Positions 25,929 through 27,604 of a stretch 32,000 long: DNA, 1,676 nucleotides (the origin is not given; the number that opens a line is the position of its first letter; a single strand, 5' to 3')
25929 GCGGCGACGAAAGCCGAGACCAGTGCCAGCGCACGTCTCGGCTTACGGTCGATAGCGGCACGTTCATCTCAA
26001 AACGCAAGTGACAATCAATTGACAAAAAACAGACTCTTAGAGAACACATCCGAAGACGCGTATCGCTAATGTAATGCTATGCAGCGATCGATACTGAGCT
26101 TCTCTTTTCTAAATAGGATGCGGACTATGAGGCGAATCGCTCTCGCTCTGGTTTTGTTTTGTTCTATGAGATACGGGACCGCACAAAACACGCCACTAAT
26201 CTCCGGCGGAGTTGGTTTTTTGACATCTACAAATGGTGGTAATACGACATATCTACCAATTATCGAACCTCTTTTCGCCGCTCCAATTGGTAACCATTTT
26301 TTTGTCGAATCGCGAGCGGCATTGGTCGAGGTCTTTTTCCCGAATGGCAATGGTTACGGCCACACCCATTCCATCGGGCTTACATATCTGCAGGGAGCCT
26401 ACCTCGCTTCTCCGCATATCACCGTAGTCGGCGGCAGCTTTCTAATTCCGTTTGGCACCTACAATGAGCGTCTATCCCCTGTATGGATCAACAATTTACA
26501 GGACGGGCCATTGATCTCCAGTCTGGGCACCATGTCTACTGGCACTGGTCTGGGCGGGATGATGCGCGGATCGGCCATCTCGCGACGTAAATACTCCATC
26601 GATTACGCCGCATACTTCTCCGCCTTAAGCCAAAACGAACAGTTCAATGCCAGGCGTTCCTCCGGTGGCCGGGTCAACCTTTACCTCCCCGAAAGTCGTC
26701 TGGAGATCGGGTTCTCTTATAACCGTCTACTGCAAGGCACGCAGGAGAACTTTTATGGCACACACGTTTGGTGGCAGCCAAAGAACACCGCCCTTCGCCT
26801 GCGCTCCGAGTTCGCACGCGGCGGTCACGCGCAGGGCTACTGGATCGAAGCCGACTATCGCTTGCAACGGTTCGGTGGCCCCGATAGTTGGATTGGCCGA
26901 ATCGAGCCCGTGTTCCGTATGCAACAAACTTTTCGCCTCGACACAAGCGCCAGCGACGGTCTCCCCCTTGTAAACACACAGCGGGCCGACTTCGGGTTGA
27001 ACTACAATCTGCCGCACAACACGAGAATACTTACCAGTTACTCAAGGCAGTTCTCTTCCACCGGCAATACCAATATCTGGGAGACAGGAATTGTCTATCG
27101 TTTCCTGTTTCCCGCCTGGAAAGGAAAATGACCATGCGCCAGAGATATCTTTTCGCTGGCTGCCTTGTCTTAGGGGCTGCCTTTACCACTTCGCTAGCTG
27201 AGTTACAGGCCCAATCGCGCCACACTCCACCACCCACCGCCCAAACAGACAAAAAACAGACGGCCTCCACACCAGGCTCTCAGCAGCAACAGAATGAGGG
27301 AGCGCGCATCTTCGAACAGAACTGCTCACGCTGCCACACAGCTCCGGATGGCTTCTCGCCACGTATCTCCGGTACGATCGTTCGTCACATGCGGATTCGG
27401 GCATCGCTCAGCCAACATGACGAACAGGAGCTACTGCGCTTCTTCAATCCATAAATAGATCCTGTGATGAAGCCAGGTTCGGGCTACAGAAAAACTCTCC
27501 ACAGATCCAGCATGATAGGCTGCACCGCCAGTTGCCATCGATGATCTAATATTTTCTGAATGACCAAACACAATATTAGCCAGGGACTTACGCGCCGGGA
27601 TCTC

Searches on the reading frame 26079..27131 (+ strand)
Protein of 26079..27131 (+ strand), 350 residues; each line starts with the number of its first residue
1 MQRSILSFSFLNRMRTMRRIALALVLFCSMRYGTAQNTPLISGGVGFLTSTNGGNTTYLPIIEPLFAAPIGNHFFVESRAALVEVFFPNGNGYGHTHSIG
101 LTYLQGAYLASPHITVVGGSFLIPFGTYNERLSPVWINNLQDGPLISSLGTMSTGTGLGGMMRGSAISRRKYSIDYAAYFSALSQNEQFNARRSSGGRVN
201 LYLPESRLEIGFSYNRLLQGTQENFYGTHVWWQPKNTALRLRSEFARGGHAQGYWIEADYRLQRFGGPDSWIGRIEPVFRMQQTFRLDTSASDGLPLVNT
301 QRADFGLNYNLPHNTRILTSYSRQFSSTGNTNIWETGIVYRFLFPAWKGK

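Call 8: search_protein_families(library=pfam, proteins=[window:26079-27131:+], max_evalue=0.01)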
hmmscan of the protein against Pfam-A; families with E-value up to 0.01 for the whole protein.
window:26079-27131:+ (350 aa): 0 families

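Call 27: search_solved_structures(query=A2, max_evalue=10)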
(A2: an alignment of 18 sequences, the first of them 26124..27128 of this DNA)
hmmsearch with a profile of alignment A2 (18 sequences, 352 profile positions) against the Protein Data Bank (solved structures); distinct sequences matched with E-value up to 10: 0.

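Call 30: find_homologous_proteins(query=window:26124-27128:+, max_evalue=0.001)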
Query window:26124-27128:+ (335 aa): 2354 proteins with E <= 0.001 among 6250 candidates; the best 120 are listed.
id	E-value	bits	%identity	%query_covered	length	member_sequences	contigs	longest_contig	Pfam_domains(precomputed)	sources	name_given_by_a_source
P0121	6.3e-220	747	96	100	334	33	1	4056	-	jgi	jgi:hypothetical protein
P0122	4.4e-183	626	80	99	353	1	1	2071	-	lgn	-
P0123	4.4e-182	623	80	100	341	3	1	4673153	-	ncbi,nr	ncbi:hypothetical protein FTO74_17665 [Granulicella sp. WH15]|nr:hypothetical protein FTO74_17665 [G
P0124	5.1e-182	623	80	100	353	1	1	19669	-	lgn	-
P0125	2.4e-181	621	81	99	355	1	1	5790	-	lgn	-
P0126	5.8e-180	616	79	99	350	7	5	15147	-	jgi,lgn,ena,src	jgi:hypothetical protein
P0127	6.8e-180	616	79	99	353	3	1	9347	-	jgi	jgi:hypothetical protein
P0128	1.0e-179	615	80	98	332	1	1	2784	-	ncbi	-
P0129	7.2e-179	612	79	99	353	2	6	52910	-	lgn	-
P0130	1.4e-178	612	79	100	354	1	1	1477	-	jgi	jgi:hypothetical protein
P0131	3.4e-178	610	79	99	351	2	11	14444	-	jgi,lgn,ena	jgi:hypothetical protein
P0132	8.8e-178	609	80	95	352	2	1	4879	-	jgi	-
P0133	1.1e-177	608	80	96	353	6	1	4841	-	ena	-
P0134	1.3e-177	608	78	99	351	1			-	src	-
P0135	1.4e-177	608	78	100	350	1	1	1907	-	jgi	jgi:hypothetical protein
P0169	5.4e-174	596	75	99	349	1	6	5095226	-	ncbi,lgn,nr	ncbi:hypothetical protein [Terriglobus saanensis]|nr:hypothetical protein [Terriglobus saanensis]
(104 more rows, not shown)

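Call 31: find_encoding_contigs(protein=P0169, flank=10000, max_places=2)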
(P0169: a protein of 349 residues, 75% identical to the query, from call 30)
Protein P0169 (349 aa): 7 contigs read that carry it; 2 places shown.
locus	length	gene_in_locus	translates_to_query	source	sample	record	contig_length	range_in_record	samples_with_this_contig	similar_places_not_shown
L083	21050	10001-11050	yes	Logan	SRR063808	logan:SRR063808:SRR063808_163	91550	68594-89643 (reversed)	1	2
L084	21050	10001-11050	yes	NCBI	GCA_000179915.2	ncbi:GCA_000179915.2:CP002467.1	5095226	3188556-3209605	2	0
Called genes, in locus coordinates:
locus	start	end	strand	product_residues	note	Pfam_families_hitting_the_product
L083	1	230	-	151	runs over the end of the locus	PF09917:DUF2147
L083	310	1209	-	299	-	PF03808:Glyco_tran_WecG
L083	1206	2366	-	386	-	PF02397:Bac_transf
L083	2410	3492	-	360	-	PF13439:Glyco_transf_4, PF13579:Glyco_trans_4_4 (weak), PF20706:GT4-conflict (weak), PF00534:Glycos_transf_1, PF13692:Glyco_trans_1_4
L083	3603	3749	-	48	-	-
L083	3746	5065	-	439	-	PF02706:Wzz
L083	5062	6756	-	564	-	PF14052:Caps_assemb_Wzi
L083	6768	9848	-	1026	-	PF02563:Poly_export, PF10531:SLBB, PF22461:SLBB_2 (weak), PF10531:SLBB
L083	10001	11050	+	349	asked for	-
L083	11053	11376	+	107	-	-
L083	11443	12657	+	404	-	PF00926:DHBP_synthase, PF00925:GTP_cyclohydro2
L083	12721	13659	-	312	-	PF05721:PhyH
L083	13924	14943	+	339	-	PF27840:ScmC, PF07475:Hpr_kinase_C (weak)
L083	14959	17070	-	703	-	PF09594:GT87, PF07676:PD40 (faint), PF26549:Tricorn_N (faint)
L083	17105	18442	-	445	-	PF03033:Glyco_transf_28, PF00201:UDPGT, PF06722:EryCIII-like_C, PF04101:Glyco_tran_28_C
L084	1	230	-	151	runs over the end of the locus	PF09917:DUF2147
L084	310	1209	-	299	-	PF03808:Glyco_tran_WecG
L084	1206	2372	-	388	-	PF02397:Bac_transf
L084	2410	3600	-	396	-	PF13439:Glyco_transf_4, PF13477:Glyco_trans_4_2 (faint), PF13579:Glyco_trans_4_4 (weak), PF20706:GT4-conflict (weak), PF00534:Glycos_transf_1, PF13692:Glyco_trans_1_4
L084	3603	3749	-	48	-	-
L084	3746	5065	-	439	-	PF02706:Wzz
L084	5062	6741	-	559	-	PF14052:Caps_assemb_Wzi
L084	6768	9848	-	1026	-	PF02563:Poly_export, PF10531:SLBB, PF22461:SLBB_2 (weak), PF10531:SLBB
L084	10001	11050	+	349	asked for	-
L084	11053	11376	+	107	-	-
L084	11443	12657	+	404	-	PF00926:DHBP_synthase, PF00925:GTP_cyclohydro2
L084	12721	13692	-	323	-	PF05721:PhyH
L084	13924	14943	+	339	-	PF27840:ScmC, PF07475:Hpr_kinase_C (weak)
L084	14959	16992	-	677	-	PF09594:GT87, PF07676:PD40 (faint), PF26549:Tricorn_N (faint)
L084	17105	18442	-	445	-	PF03033:Glyco_transf_28, PF00201:UDPGT, PF06722:EryCIII-like_C, PF04101:Glyco_tran_28_C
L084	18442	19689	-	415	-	PF07969:Amidohydro_3 (faint), PF01979:Amidohydro_1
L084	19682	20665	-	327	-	PF13489:Methyltransf_23 (weak), PF13847:Methyltransf_31 (weak), PF08241:Methyltransf_11, PF08242:Methyltransf_12 (weak), PF13649:Methyltransf_25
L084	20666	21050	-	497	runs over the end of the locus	PF02310:B12-binding, PF04055:Radical_SAM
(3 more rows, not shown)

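Call 32: find_encoding_contigs(protein=P0123, flank=10000, max_places=2)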
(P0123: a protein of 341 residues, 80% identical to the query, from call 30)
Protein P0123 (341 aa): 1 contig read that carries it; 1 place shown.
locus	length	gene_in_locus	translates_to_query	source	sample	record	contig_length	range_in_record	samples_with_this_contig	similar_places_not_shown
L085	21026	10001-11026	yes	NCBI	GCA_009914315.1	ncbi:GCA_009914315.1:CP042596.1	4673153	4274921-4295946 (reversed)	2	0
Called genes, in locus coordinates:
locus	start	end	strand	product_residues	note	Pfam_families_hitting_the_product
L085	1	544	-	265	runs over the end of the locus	PF03808:Glyco_tran_WecG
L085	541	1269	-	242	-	PF02397:Bac_transf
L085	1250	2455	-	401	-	PF13439:Glyco_transf_4, PF13579:Glyco_trans_4_4 (weak), PF13477:Glyco_trans_4_2 (weak), PF20706:GT4-conflict (weak), PF00534:Glycos_transf_1, PF13692:Glyco_trans_1_4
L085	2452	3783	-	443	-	PF01554:MatE (faint), PF13440:Polysacc_synt_3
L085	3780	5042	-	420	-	PF02706:Wzz (weak)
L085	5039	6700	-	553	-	PF14052:Caps_assemb_Wzi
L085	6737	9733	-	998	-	PF02563:Poly_export, PF22461:SLBB_2 (faint), PF10531:SLBB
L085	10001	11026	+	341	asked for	-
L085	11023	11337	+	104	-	-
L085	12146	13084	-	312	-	PF05721:PhyH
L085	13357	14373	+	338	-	PF27840:ScmC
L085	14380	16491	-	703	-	PF09594:GT87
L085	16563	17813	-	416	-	PF00201:UDPGT, PF03033:Glyco_transf_28, PF06722:EryCIII-like_C, PF04101:Glyco_tran_28_C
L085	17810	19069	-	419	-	PF07969:Amidohydro_3 (faint), PF01979:Amidohydro_1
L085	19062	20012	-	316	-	PF13489:Methyltransf_23, PF13847:Methyltransf_31, PF08241:Methyltransf_11, PF08242:Methyltransf_12, PF13649:Methyltransf_25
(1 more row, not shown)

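Call 45: search_protein_families(library=ncbifam, proteins=[window:26124-27128:+, L084:12721-13692:-], max_evalue=0.01)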
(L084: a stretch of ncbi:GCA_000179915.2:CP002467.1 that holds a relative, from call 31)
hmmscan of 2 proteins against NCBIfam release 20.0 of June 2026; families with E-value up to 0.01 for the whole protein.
window:26124-27128:+ (335 aa): 0 families

L084:12721-13692:- (323 aa): 2 families
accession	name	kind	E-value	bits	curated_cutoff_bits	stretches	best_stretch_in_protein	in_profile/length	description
NF045813.1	DxPntBtaHylase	equivalog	1.3e-13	51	550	1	143-266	133-266/285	1-deoxypentalenic acid 11-beta-hydroxylase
TIGR04324.1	SpoChoClust_2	subfamily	4.2e-07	29.8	150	1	113-249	80-214/248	sporadic carbohydrate cluster 2OG-Fe(II) oxygenase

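Call 47: predict_structure(alignment_id=A3)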
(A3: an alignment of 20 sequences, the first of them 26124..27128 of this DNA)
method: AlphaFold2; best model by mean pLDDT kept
length: 335 residues; sequences in the alignment: 20
mean_pLDDT: 33.1   pTM: 0.28
mean pLDDT of the five models: 33.1, 33.0, 33.0, 33.0, 32.2
residues with pLDDT >= 90: 0; 70-90: 1; 50-70: 14; < 50: 320
segments of 3 or more residues with pLDDT < 50: 13-76, 78-197, 199-215, 217-335
pLDDT, mean of each block of 10 residues (from residue 1): 61 41 33 33 36 35 36 39 32 29 26 24 23 23 21 23 24 28 44 45 42 45 41 37 36 30 32 30 27 27 30 33 28 28
secondary structure, 60 per line:
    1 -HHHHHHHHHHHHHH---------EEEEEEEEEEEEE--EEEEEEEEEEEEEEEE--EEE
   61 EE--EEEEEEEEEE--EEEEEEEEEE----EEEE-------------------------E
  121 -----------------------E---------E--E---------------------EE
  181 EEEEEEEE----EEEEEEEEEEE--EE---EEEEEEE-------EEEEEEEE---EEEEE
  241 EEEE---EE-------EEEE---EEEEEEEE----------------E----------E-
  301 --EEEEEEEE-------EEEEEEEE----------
elements in order: H2-15 E25-37 E40-55 E58-62 E65-74 E77-86 E91-94 E179-188 E193-203 E211-217 E225-232 E236-244 E257-260 E264-271 E303-310 E318-325
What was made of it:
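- The barrel model failed (pLDDT 33, call 47), so its fold rests on indirect evidence.
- Tried and rejected: AlphaFold model of the barrel from a shallow, 75-80%-identical alignment: unusable (pLDDT 33, call 47).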

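Call 60: search_protein_families(library=padloc, proteins=[window:26124-27128:+], max_evalue=0.01)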
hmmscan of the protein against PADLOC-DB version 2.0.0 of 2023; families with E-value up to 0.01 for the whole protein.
window:26124-27128:+ (335 aa): 0 families

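Call 63: search_protein_representatives(alignment_id=A3)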
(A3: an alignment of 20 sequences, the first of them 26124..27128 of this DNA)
Query: 20 sequences, 353 profile positions. Proteins with E-value up to 0.001 (for the whole library): 639; up to 1e-10: 264; up to 1e-30: 96. The best 150 are listed.
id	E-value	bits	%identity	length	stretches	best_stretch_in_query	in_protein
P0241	6.6e-204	692.9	-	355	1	3-353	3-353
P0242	8.0e-138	475.5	-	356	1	19-353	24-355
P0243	3.5e-104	364.8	-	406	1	65-341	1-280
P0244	2.5e-97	342.3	-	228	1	3-228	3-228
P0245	7.0e-94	331.0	-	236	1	120-291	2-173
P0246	2.6e-92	325.8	-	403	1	16-256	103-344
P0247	5.8e-87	308.2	-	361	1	31-350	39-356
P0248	3.4e-83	295.8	-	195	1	222-353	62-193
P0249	5.2e-81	288.6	-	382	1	30-348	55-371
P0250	8.6e-77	274.8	-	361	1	18-348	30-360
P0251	1.9e-75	270.4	-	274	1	87-349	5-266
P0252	5.3e-75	268.9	-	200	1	155-353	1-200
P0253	5.6e-73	262.2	-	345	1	20-352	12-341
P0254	1.1e-72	261.3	-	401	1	35-349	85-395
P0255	1.6e-72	260.7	-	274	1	26-284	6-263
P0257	7.0e-66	238.9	-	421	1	36-348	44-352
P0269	4.5e-56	206.6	-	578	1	36-345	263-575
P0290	1.0e-47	179.2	-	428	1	27-348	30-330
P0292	4.1e-47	177.1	-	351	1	38-346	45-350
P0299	2.4e-42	161.4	-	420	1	38-347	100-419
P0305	8.8e-40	153.0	-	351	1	32-345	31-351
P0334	4.6e-31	124.4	-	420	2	38-268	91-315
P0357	6.5e-27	110.7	-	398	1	39-346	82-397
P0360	2.4e-26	108.8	-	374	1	31-347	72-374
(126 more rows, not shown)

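Call 64: search_protein_families(library=pfam, proteins=[P0269, P0257, P0290, P0299, P0334, P0357, P0360, P0254, P0305, P0292], max_evalue=0.1)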
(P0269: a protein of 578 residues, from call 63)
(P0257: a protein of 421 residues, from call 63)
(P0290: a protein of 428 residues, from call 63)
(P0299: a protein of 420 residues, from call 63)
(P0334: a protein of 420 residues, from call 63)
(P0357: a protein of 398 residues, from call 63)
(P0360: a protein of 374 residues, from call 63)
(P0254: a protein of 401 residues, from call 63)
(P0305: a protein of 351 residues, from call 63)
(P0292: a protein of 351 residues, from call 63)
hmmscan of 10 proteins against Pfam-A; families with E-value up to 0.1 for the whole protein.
P0269 (578 aa): 1 family
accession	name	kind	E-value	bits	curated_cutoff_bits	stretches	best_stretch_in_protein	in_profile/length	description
PF11741.13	AMIN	-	9e-10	39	20.5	1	41-130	2-95/101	AMIN domain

P0257 (421 aa): 1 family
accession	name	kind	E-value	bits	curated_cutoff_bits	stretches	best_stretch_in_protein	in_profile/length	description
PF13442.11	Cytochrome_CBB3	-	0.013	16.2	27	1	368-397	3-31/68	Cytochrome C oxidase, cbb3-type, subunit III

P0290 (428 aa): 2 families
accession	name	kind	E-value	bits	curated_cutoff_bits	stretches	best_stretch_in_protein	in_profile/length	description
PF13505.12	OMP_b-brl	-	0.013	16.1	28.7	0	288-326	132-174/175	Outer membrane protein beta-barrel domain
PF14003.11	YlbE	-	0.1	13.4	27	0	135-157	8-31/61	YlbE-like protein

P0299 (420 aa): 0 families

P0334 (420 aa): 0 families

P0357 (398 aa): 0 families

P0360 (374 aa): 2 families
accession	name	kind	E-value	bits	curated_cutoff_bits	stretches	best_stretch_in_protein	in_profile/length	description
PF13505.12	OMP_b-brl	-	1.3e-06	29.1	28.7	1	230-371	43-174/175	Outer membrane protein beta-barrel domain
PF07396.17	Porin_O_P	-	0.00017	21.4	20.9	1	306-371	300-369/370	Phosphate-selective porin O and P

P0254 (401 aa): 0 families

P0305 (351 aa): 1 family
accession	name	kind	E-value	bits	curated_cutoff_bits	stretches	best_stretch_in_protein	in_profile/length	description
PF13505.12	OMP_b-brl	-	0.012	16.2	28.7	0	312-351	132-175/175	Outer membrane protein beta-barrel domain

P0292 (351 aa): 0 families
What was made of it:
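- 26079..27131 (+): Highly conserved outer-membrane beta-barrel ('OMP350'); lies outside the finding's coordinates. Remote relatives hit OMP_b-brl and Porin_O_P (call 64).
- On Porin-cytochrome conduit (Cyc2-like): The barrel fold is inferred only from remote Pfam hits (call 64), because the AF2 model failed (call 47).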

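Call 72: search_protein_families(library=pfam, proteins=[L084:14959-16992:-], max_evalue=0.01)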
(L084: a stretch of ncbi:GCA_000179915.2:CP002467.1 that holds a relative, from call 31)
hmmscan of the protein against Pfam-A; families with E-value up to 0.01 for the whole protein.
L084:14959-16992:- (677 aa): 2 families
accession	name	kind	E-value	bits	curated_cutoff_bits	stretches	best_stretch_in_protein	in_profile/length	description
PF09594.16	GT87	-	2.5e-30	106.4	25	1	61-299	5-236/237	Glycosyltransferase family 87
PF07676.18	PD40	-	1.2e-08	35.2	20.9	0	599-624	11-37/38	WD40-like Beta Propeller Repeat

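Call 94: find_related_loci(query=A8, collection=metagenome_contigs, flank=10000)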
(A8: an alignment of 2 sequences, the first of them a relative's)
Query A8 (421 aa) in metagenome_contigs; peptide patterns used: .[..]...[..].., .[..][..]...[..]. (x = any residue, [..] = any of these).
255 stretches matched a pattern; 68 encode a relative of the query (tblastn E <= 1e-3); 68 distinct loci.
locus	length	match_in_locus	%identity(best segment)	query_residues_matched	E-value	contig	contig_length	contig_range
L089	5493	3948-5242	51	36-421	5e-102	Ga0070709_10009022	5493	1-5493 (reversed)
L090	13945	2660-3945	51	39-421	1e-101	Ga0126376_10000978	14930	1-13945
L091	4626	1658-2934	51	41-421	3e-101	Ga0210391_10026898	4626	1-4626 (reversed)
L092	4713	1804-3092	48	30-421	2e-110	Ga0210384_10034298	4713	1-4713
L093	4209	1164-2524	49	39-421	3e-101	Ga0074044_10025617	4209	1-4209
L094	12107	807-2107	51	34-421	5e-108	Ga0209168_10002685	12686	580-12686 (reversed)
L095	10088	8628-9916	48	30-421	2e-110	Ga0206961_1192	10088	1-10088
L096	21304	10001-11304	51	33-421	2e-100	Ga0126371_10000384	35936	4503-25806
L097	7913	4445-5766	46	12-421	2e-100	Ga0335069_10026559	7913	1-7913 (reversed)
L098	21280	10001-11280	52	41-421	4e-99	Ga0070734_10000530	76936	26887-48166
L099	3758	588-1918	44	14-421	4e-100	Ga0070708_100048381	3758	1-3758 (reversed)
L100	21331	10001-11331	44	14-421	5e-99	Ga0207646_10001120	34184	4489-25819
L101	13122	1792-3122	44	14-421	5e-99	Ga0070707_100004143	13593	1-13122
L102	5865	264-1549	50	38-421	1e-98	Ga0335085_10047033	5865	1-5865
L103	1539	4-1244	53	51-421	3e-105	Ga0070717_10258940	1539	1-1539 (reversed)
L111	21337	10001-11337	47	17-421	2e-96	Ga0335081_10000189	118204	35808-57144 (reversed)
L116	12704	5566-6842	49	44-421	2e-95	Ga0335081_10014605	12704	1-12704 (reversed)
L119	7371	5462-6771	49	33-421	7e-95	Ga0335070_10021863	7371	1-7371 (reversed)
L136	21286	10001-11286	46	38-421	3e-97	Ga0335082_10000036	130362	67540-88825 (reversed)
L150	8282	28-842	48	197-421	2e-49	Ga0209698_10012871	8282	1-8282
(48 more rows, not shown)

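Call 97: search_protein_families(library=pfam, proteins=[L094:2559-2954:+, L136:12087-13454:-, L090:3957-4394:+, L089:2804-3682:-, L119:3417-4166:+, L090:11275-12903:+, L111:16129-16926:+, L116:9101-9658:+, L150:5166-6290:+, L094:8913-10010:+], max_evalue=0.01)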
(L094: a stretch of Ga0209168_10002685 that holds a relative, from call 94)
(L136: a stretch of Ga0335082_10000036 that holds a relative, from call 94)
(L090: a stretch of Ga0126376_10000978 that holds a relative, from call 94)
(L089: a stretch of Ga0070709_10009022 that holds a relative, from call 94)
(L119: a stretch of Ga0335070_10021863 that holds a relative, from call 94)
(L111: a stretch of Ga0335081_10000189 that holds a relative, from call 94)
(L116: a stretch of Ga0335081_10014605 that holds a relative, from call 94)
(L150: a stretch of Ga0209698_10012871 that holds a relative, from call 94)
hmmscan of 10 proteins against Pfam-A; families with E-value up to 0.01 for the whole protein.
L094:2559-2954:+ (131 aa): 1 family
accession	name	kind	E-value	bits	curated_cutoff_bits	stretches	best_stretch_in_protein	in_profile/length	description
PF19135.5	DUF5818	-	0.00091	19.2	27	1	79-125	8-54/57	Protein of unknown function (DUF5818)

L136:12087-13454:- (455 aa): 1 family
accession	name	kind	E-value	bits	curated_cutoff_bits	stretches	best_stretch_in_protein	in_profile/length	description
PF13231.12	PMT_2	-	1.3e-11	45.4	26.1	1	109-272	2-159/160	Dolichyl-phosphate-mannose-protein mannosyltransferase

L090:3957-4394:+ (145 aa): 0 families

L089:2804-3682:- (292 aa): 1 family
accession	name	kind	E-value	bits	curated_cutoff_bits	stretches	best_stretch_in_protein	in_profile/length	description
PF13349.12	DUF4097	-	2.3e-08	34.2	22.9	1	54-265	102-247/247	Toastrack DUF4097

L119:3417-4166:+ (249 aa): 13 families
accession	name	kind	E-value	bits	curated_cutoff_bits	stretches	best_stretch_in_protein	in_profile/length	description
PF08241.18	Methyltransf_11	-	4.3e-23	82.2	21.2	1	52-153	1-95/95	Methyltransferase domain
PF13847.12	Methyltransf_31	-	1.5e-21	77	27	1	46-153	2-109/145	Methyltransferase domain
PF13649.12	Methyltransf_25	-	6.7e-21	75.2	27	1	51-149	1-97/97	Methyltransferase domain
PF01209.24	Ubie_methyltran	-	1.5e-18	67.4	20.1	1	29-154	30-152/233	ubiE/COQ5 methyltransferase family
PF13489.12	Methyltransf_23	-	3e-14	53.5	27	1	35-169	9-130/164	Methyltransferase domain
PF08242.18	Methyltransf_12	-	4.2e-11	43.9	30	1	52-151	1-98/98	Methyltransferase domain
PF01135.25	PCMT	-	8.4e-10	39.2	20.3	1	38-187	64-206/210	Protein-L-isoaspartate(D-aspartate) O-methyltransferase (PCMT)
PF02353.26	CMAS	-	8.5e-06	25.7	27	1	36-154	51-165/273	Mycolic acid cyclopropane synthetase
PF24675.1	NpmA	-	0.0004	20.2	60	1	43-115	19-92/214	16S rRNA (adenine(1408)-N(1))-methyltransferase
PF08123.19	DOT1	-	0.0005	20.1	23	1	34-110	29-100/205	Histone methylation protein DOT1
PF13679.12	Methyltransf_32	-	0.0018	18.7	27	1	44-100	22-77/143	Methyltransferase domain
PF01728.25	FtsJ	-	0.0046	17.3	24.1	1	44-89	17-58/181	FtsJ-like methyltransferase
PF05175.20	MTS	-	0.0085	16.2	23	0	42-155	26-140/170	Methyltransferase small domain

L090:11275-12903:+ (542 aa): 4 families
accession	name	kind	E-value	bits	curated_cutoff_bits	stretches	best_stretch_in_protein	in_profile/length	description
PF13641.12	Glyco_tranf_2_3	-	2.8e-26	93.4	27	1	90-320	1-230/230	Glycosyltransferase like family 2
PF13632.12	Glyco_trans_2_3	-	9.2e-23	81.5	27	1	180-378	2-181/198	Glycosyl transferase family group 2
PF00535.33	Glycos_transf_2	-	5.1e-19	69.3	23.3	1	94-257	2-159/168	Glycosyl transferase family 2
PF13506.12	Glyco_transf_21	-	2e-13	50.6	21.7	1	164-319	18-174/174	Glycosyl transferase family 21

L111:16129-16926:+ (265 aa): 8 families
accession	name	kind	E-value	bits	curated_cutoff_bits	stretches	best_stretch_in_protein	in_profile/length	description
PF00005.33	ABC_tran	-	9.1e-34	117.4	25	1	41-190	1-137/137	ABC transporter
PF13304.12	AAA_21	-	9.4e-08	32.9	27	1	160-222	236-300/304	AAA domain, putative AbiEii toxin, Type IV TA system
PF02463.25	SMC_N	-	2.1e-06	27.8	40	1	53-235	26-212/220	RecF/RecN/SMC N terminal domain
PF13191.12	AAA_16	-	0.0001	23.3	32.6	1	49-218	20-137/167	AAA ATPase domain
PF13481.12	AAA_25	-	0.00022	21.4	27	0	50-76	32-58/195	AAA domain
PF13555.12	AAA_29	-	0.00024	21.2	27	1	46-79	17-50/61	P-loop containing region of AAA domain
PF01078.27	Mg_chelatase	-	0.0017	18.2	20.3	0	50-94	21-65/207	Magnesium chelatase, subunit ChlI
PF13401.12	AAA_22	-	0.0084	16.9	27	0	51-71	5-25/130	AAA domain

L116:9101-9658:+ (185 aa): 0 families

L150:5166-6290:+ (374 aa): 2 families
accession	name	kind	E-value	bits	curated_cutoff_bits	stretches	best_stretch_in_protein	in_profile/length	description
PF12704.14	MacB_PCD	-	5.9e-20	72.9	27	1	18-221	3-204/207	MacB-like periplasmic core domain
PF02687.27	FtsX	-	3.7e-14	53.3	25.5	1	256-368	2-120/120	FtsX-like permease C-terminal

L094:8913-10010:+ (365 aa): 4 families
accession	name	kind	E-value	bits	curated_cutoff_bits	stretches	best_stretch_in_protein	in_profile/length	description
PF16576.10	HlyD_D23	-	6.5e-15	55.4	30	1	59-316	8-191/214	Barrel-sandwich domain of CusB or HlyD membrane-fusion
PF13437.12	HlyD_3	-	2.4e-13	51.2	22.2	1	232-318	2-85/106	HlyD family secretion protein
PF13533.13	Biotin_lipoyl_2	-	2.5e-06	27.6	29.8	1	71-101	2-32/32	Biotin-lipoyl like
PF00364.28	Biotin_lipoyl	-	0.0061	16.8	22.1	0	80-115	16-51/73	Biotin-requiring enzyme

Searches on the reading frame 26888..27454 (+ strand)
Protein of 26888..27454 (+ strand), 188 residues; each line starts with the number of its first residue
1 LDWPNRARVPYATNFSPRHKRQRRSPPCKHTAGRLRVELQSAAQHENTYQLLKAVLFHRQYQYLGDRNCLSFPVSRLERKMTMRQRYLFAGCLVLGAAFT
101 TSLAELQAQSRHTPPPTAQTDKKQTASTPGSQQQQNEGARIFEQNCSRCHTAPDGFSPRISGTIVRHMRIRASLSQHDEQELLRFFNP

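Call 9: search_protein_families(library=pfam, proteins=[window:26888-27454:+], max_evalue=0.01)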
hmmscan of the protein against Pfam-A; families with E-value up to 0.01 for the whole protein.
window:26888-27454:+ (188 aa): 2 families
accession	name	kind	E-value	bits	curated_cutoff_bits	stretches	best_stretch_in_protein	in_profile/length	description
PF13442.11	Cytochrome_CBB3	-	0.00016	22.3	27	1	134-163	2-30/68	Cytochrome C oxidase, cbb3-type, subunit III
PF14495.11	Cytochrom_C550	-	0.0034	17.5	27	1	125-151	16-42/136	Cytochrome c-550 domain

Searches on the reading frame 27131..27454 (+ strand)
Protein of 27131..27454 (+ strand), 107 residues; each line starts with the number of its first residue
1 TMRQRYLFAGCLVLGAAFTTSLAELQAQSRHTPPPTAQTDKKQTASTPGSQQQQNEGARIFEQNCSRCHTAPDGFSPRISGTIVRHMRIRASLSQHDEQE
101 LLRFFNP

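Call 45: search_protein_families(library=ncbifam, proteins=[window:27131-27454:+], max_evalue=0.01)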
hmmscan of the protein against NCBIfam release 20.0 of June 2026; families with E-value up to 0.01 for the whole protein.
window:27131-27454:+ (107 aa): 6 families
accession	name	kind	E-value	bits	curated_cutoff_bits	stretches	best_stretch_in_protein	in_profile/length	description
TIGR03045.1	PS_II_C550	equivalog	0.00049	19.8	177.75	1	10-70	8-67/159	photosystem II cytochrome c-550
NF050122.1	bc1_QcrC_actin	exception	0.00095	18.5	200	1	39-70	26-57/253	cytochrome bc1 complex diheme cytochrome c subunit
NF045774.1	cytochro_C551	exception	0.0011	19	118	1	39-70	24-55/110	cytochrome c551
NF045930.1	Cytc6PetJCyano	equivalog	0.0013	18.7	135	1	45-70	19-44/110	cytochrome c6 PetJ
NF040606.1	CytoC_perox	subfamily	0.0019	17.5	150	1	23-74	271-318/524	di-heme-cytochrome C peroxidase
TIGR00782.1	ccoP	equivalog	0.0052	16.1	179.95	1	42-71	94-124/285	cytochrome-c oxidase, cbb3-type subunit III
